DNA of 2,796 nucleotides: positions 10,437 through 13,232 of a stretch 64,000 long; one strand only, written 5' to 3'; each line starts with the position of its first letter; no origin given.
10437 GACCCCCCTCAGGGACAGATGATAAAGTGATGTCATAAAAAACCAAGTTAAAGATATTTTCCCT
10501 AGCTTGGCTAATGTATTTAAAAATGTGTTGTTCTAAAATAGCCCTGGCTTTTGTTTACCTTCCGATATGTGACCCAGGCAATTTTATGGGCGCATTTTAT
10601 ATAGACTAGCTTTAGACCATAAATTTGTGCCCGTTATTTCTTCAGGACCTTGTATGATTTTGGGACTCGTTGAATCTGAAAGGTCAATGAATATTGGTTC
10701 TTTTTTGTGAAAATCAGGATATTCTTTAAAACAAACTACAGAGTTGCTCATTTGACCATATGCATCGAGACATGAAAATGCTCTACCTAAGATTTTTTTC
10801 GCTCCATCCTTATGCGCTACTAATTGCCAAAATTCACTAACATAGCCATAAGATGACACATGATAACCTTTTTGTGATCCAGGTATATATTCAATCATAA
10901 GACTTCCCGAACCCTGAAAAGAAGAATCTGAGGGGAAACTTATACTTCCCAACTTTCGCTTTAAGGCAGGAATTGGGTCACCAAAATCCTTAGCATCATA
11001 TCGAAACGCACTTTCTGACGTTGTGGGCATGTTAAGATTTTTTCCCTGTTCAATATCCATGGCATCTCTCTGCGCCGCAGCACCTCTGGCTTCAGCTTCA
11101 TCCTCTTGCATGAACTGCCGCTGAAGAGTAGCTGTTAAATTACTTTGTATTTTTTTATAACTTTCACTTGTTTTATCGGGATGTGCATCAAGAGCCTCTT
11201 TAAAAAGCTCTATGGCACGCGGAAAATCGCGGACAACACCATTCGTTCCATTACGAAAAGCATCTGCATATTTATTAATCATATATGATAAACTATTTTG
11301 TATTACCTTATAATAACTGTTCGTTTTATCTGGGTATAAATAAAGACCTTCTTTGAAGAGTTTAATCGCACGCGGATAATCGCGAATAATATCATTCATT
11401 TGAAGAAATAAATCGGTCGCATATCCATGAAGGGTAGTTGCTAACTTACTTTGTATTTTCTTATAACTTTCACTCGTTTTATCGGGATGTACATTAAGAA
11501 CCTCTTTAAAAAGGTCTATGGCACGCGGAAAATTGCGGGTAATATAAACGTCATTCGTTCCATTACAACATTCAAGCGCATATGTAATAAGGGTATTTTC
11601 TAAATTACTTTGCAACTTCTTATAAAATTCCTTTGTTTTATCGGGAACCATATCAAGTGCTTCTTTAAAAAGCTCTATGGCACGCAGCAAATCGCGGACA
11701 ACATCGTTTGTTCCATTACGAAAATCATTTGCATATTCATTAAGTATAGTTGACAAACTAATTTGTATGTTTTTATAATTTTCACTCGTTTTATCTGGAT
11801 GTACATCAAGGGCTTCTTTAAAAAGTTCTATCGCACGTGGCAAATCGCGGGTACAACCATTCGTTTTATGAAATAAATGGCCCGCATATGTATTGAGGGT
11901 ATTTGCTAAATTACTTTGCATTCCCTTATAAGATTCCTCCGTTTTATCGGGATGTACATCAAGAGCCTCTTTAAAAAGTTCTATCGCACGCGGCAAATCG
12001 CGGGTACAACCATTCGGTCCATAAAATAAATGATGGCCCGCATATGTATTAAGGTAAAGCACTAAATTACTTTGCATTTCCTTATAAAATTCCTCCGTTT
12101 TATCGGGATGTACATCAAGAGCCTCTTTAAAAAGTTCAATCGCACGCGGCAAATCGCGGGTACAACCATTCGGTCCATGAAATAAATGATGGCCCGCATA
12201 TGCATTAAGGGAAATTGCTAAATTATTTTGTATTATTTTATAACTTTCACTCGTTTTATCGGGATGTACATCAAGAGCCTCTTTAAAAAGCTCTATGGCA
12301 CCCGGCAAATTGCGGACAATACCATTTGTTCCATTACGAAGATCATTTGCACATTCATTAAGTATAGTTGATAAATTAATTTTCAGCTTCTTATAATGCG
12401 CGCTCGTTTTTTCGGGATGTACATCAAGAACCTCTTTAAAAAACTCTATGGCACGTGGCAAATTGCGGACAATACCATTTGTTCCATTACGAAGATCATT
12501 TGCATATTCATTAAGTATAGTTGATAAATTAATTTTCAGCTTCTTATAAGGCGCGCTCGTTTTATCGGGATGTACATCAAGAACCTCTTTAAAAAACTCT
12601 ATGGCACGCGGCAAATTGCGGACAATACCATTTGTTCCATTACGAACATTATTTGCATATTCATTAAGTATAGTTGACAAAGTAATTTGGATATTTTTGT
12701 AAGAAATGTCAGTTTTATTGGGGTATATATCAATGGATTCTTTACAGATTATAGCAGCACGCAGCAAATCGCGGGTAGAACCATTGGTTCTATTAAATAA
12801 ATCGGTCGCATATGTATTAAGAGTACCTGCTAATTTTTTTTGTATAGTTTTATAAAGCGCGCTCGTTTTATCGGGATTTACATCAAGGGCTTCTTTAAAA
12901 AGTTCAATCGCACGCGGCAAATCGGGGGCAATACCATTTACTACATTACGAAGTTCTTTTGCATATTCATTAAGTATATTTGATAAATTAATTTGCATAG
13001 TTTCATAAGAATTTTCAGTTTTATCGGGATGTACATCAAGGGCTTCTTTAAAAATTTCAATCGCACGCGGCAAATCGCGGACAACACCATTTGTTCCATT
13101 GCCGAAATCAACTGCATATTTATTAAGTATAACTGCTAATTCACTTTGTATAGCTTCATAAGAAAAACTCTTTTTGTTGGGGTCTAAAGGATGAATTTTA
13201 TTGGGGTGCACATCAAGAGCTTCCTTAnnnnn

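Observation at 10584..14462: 1292-aa secreted protein built around 14 tandem 51-aa TPR-like repeats between two unrecognisable domains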

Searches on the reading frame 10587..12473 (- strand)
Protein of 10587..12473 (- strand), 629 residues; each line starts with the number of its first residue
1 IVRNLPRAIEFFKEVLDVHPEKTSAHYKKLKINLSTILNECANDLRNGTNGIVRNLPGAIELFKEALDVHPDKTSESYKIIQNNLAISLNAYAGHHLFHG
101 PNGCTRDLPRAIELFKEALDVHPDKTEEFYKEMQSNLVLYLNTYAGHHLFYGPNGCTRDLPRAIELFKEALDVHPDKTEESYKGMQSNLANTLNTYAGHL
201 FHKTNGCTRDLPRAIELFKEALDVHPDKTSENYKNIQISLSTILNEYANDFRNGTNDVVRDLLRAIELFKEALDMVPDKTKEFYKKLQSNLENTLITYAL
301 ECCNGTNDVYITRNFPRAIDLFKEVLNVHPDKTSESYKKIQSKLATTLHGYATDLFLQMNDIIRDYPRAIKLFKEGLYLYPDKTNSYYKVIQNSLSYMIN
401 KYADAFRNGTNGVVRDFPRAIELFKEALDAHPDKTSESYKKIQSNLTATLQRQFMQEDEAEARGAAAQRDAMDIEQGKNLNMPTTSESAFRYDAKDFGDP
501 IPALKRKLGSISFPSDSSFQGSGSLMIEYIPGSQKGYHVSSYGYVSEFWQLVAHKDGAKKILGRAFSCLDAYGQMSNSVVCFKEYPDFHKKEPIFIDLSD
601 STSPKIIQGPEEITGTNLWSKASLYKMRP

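Call 42: predict_structure(protein=window:10587-12473:-)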
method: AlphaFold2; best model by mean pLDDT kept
length: 629 residues; sequences in the alignment: 1
mean_pLDDT: 65.9   pTM: 0.50
mean pLDDT of the five models: 65.9, 61.5, 60.8, 58.1, 53.8
residues with pLDDT >= 90: 43; 70-90: 330; 50-70: 75; < 50: 181
segments of 3 or more residues with pLDDT < 50: 101-103, 305-313, 468-629
pLDDT, mean of each block of 10 residues (from residue 1): 69 86 85 88 77 76 91 88 90 69 65 89 83 87 80 61 90 87 90 86 61 89 90 87 85 68 83 82 82 73 45 63 76 74 75 66 73 84 73 79 79 74 86 78 82 75 54 35 23 23 24 24 24 26 27 28 31 35 34 44 39 29 23
secondary structure, 60 per line:
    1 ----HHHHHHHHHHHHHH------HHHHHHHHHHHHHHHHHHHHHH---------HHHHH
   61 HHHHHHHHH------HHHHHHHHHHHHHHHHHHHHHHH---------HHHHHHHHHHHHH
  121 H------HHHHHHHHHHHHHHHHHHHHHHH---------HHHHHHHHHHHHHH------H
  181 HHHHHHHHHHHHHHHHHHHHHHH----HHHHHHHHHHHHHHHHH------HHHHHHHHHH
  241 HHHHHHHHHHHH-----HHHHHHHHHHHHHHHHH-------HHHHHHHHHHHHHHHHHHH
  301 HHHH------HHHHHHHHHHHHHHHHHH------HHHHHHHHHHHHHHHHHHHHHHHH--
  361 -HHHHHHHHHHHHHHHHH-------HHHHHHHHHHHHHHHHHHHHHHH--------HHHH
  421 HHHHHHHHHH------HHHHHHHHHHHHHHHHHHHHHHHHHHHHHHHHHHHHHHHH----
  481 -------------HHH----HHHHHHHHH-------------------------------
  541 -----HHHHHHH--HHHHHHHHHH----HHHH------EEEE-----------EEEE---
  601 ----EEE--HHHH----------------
elements in order: H5-18 H25-46 H56-69 H76-98 H108-121 H128-150 H160-173 H180-203 H208-224 H231-252 H258-274 H282-304 H311-328 H335-358 H362-378 H386-408 H417-430 H437-476 H501-509 H546-552 H555-564 H569-572 E579-582 E594-597 E605-607 H610-613
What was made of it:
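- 11124..13259 (-): Array of 14 expanded Sel1-like units, residues 402-1113. Unit lengths are 59, then 51-53 aa, and the last is a half unit. Each unit is: helix B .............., turn HPDKT, long helix A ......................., loop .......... AF2 predicts two helices per unit (call 42).
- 10584..11123 (-): C-terminal tail with no detected relative, residues 1114-1292 plus stop. The capping helix runs on as a long helix to about residue 1139; beyond that there is no confident structure. AF2 pLDDT is below 35 (call 42).
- On Sel1-like repeat (Pfam PF08238, TPR clan): AF2 prediction: helices of 14 and about 23 residues per unit at pLDDT 70-90 (call 42).
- Two helices per unit at pLDDT 70-90 (call 42). 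Two helices per unit in the model (call 42).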

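Call 46: fold_search(model_id=the predicted structure, library=pdb)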
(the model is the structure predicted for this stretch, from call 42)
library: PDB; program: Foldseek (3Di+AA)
matches with E <= 10: 1123; with E <= 0.001: 100
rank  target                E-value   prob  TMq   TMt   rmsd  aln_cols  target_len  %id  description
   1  4a1s_A                1.2e-08  1.00  0.16  0.24  23.4       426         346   13  Crystallographic structure of the Pins:Insc complex (released 2012-03-28)
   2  3sf4_B                1.0e-07  1.00  0.16  0.24  22.6       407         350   14  Crystal structure of the complex between the conserved cell polarity proteins Inscuteable and LGN (released 2011-11-23)
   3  8dtf_A                1.4e-07  1.00  0.16  0.14  16.8       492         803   15  Cryo-EM structure of the full length Arabidopsis SPY with complete TPRs (released 2023-03-08)
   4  6hc2_A                1.7e-07  1.00  0.15  0.23  24.3       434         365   13  Crystal structure of NuMA/LGN hetero-hexamers (released 2019-05-29)
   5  6hc2_S                1.8e-07  1.00  0.15  0.23  24.1       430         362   13  Crystal structure of NuMA/LGN hetero-hexamers (released 2019-05-29)
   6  7t7t_A                2.1e-07  1.00  0.13  0.17  27.3       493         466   12  Structure of TSK/BRU1 bound to histone H3.1 (released 2022-03-30)
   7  9rtt_Q                2.2e-07  1.00  0.16  0.12  21.5       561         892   12  Activated Elongation Complex with IWS1 and ELOF1 (released 2025-09-03)
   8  3sf4_A                2.5e-07  1.00  0.16  0.24  23.2       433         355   13  Crystal structure of the complex between the conserved cell polarity proteins Inscuteable and LGN (released 2011-11-23)
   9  7yeh_A                3.0e-07  1.00  0.12  0.09  19.6       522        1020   17  Cryo-EM structure of human OGT-OGA complex (released 2023-07-12)
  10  9hvq_Q                6.0e-07  1.00  0.19  0.15  17.3       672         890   11  Structure of the transcribing Pol II-DSIF-PAF-SPT6-RECQL5 complex (released 2025-07-16)
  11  3ro2_A                7.4e-07  1.00  0.14  0.23  23.1       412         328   15  Structures of the LGN/NuMA complex (released 2012-03-07)
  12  8gel_A                1.7e-06  1.00  0.09  0.11  32.6       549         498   12  Cryo-EM structure of synthetic tetrameric building block sC4 (released 2024-03-13)
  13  9mg8_B                1.9e-06  0.99  0.07  0.11  36.7       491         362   14  Crystal Structure of b-iTHR-110 (released 2025-12-17)
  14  4wnd_A                2.3e-06  1.00  0.15  0.23  22.9       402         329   12  Crystal structure of the TPR domain of LGN in complex with Frmpd4/Preso1 at 1.5 Angstrom resolution (released 2015-09-16)
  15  5a6c_A                2.3e-06  1.00  0.15  0.21  23.2       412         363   13  Concomitant binding of Afadin to LGN and F-actin directs planar spindle orientation (released 2015-12-30)
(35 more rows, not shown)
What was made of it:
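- On Sel1-like repeat (Pfam PF08238, TPR clan): Foldseek hits are TPR and Sel1-like solenoids (call 46).
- Closest known: Canonical and consensus TPR. Same: Foldseek's best hits are TPR solenoids (call 46).
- Foldseek best hits are TPR solenoids, with the Sel1-like repeat protein Hrd3 at rank 38 (call 46).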

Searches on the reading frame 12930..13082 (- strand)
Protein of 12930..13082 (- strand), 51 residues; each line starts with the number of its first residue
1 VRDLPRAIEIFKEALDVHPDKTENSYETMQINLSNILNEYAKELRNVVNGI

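Call 30: find_related_loci(query=A1, collection=metagenome_contigs, flank=10000)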
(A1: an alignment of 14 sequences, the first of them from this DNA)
Query A1 (51 aa) in metagenome_contigs; peptide patterns used: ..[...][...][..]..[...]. (x = any residue, [..] = any of these).
510 stretches matched a pattern, but none encodes a relative of the query by tblastn (E <= 1e-3).

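Call 87: search_solved_structures(query=A1, max_evalue=1)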
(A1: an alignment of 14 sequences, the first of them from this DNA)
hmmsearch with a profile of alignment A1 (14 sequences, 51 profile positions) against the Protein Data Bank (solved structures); distinct sequences matched with E-value up to 1: 13.
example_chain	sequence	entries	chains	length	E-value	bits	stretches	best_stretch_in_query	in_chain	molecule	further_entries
9qhb_A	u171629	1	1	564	2.1e-06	30.7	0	3-26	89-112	Engineered tetratricopeptide repeat protein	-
2wqh_A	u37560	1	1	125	5.3e-06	29.4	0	3-26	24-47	CTPR3Y3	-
7obi_A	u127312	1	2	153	1.3e-05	28.1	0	3-23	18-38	CTPR-rv4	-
9qhc_A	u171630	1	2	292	5.3e-05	26.2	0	3-26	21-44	Engineered tetratricopeptide repeat protein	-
3kd7_A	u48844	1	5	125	0.00011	25.1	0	3-26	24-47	CTPR390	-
1na0_A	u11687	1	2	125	0.0023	20.9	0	3-26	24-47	designed protein CTPR3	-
9l5r_J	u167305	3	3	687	0.098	15.7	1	3-36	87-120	Suppressor of forked domain-containing protein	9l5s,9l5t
1na3_A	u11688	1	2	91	0.15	15.1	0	3-26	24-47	designed protein CTPR2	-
6v8e_A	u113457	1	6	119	0.3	14.1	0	3-26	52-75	Designed protein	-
8ump_A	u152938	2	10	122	0.45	13.6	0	4-26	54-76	T33-ml35-redesigned-TPR-domain-fold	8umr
2fo7_A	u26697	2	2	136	0.48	13.5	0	3-26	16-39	SYNTHETIC CONSENSUS TPR PROTEIN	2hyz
8ch0_A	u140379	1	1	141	0.59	13.2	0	3-26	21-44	Consensus tetratricopeptide repeat protein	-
8qua_A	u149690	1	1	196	0.88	12.7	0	12-32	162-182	Probable GTP-binding protein EngB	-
